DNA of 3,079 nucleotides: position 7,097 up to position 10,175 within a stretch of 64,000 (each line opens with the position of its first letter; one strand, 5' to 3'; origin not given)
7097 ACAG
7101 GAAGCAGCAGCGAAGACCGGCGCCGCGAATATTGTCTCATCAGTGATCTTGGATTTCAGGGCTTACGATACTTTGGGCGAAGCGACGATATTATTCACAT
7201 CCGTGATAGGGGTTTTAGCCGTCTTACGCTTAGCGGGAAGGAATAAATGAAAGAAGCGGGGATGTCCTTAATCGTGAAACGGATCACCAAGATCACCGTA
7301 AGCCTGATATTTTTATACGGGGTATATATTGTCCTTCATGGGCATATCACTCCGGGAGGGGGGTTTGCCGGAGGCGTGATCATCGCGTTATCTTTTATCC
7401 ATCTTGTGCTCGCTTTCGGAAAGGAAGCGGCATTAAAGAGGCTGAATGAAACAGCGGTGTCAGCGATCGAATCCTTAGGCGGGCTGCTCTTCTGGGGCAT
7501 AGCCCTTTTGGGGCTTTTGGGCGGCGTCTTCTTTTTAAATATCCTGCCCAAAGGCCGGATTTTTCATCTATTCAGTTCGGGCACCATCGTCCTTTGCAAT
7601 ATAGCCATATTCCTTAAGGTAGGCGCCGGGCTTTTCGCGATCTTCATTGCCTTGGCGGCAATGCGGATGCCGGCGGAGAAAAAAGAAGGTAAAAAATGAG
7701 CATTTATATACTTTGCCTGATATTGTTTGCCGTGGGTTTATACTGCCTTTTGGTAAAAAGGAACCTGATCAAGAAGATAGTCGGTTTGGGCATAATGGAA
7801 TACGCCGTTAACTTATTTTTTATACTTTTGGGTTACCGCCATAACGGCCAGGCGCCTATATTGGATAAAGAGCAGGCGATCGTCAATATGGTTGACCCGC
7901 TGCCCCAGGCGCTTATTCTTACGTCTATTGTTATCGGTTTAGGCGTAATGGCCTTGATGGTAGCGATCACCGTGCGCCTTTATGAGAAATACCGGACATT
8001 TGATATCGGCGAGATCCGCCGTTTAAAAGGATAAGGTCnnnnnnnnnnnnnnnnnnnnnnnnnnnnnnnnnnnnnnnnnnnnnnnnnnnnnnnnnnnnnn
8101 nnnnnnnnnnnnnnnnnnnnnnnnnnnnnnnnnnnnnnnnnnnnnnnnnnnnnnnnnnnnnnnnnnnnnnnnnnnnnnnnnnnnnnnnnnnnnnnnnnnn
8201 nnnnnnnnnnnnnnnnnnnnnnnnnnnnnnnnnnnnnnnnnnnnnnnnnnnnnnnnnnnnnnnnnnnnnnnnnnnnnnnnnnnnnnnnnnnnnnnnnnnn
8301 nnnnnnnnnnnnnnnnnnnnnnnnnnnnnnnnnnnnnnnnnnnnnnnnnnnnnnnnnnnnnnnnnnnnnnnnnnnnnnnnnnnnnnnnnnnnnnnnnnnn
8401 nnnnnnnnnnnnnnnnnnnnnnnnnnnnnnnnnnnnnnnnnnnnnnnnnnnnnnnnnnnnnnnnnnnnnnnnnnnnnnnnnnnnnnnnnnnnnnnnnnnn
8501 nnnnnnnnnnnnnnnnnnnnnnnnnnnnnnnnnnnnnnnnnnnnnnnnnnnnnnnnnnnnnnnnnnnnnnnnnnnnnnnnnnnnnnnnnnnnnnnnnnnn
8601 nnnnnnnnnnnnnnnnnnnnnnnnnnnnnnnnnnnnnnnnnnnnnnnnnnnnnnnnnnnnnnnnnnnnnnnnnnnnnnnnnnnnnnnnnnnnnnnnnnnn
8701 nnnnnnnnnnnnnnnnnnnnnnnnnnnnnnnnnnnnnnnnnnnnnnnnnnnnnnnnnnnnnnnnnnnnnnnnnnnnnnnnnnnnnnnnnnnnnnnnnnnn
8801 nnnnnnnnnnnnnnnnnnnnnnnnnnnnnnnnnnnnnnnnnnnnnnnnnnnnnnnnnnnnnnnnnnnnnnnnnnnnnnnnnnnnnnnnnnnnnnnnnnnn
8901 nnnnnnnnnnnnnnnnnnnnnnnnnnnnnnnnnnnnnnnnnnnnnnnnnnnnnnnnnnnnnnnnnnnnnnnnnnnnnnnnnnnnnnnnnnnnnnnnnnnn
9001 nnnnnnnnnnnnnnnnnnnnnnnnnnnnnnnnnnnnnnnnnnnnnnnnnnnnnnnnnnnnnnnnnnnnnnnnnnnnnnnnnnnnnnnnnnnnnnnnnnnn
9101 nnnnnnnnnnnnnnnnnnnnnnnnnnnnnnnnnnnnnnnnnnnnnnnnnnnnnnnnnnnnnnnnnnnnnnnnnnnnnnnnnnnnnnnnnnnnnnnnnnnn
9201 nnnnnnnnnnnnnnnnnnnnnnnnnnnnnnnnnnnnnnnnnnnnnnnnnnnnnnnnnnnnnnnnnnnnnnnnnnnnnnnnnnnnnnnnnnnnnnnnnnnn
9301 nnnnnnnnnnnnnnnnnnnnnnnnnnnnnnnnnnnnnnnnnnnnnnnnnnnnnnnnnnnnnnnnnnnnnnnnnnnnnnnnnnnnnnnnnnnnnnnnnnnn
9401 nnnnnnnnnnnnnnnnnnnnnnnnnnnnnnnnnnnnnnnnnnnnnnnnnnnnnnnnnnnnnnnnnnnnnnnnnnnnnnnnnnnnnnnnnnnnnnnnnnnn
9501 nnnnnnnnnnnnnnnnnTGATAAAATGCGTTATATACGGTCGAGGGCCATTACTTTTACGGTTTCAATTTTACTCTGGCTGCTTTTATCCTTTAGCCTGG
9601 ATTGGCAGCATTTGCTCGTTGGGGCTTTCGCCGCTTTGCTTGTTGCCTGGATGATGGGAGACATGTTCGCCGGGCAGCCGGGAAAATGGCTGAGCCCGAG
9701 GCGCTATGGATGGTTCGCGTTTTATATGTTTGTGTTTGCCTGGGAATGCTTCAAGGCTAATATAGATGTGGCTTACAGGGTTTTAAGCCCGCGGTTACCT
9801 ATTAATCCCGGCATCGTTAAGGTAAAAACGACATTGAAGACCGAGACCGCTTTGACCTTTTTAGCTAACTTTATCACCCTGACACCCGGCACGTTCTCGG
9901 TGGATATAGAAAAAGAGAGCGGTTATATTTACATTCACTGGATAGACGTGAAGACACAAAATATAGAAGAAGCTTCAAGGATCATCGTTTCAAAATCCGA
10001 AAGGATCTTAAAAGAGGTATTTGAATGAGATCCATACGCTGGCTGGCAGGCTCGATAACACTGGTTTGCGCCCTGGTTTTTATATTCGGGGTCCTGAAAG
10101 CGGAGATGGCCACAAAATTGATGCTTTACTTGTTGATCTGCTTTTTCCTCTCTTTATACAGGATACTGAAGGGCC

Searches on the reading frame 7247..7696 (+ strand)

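Call 63: search_protein_families(library=pfam, proteins=[window:7247-7696:+], max_evalue=0.00001)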
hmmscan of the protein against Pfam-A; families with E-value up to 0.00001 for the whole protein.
window:7247-7696:+ (150 aa): 1 family
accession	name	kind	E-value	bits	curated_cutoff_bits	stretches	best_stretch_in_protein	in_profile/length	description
PF04039.18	MnhB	-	8.2e-25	87.9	22.5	1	9-129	1-125/127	Domain related to MnhB subunit of Na+/H+ antiporter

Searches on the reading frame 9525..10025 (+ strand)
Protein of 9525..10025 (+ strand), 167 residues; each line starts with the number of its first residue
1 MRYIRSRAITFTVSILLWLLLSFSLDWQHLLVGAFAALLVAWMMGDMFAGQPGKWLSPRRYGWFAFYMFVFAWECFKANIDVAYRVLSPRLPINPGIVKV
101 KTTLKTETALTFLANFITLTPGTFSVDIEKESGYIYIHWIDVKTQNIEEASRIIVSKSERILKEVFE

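Call 63: search_protein_families(library=pfam, proteins=[window:9525-10025:+], max_evalue=0.00001)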
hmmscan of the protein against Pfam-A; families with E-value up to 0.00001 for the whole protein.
window:9525-10025:+ (167 aa): 1 family
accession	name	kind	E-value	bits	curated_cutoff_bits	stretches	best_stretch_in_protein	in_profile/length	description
PF01899.21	MNHE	-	5.4e-45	153.2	27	1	13-165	3-145/145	Na+/H+ ion antiporter subunit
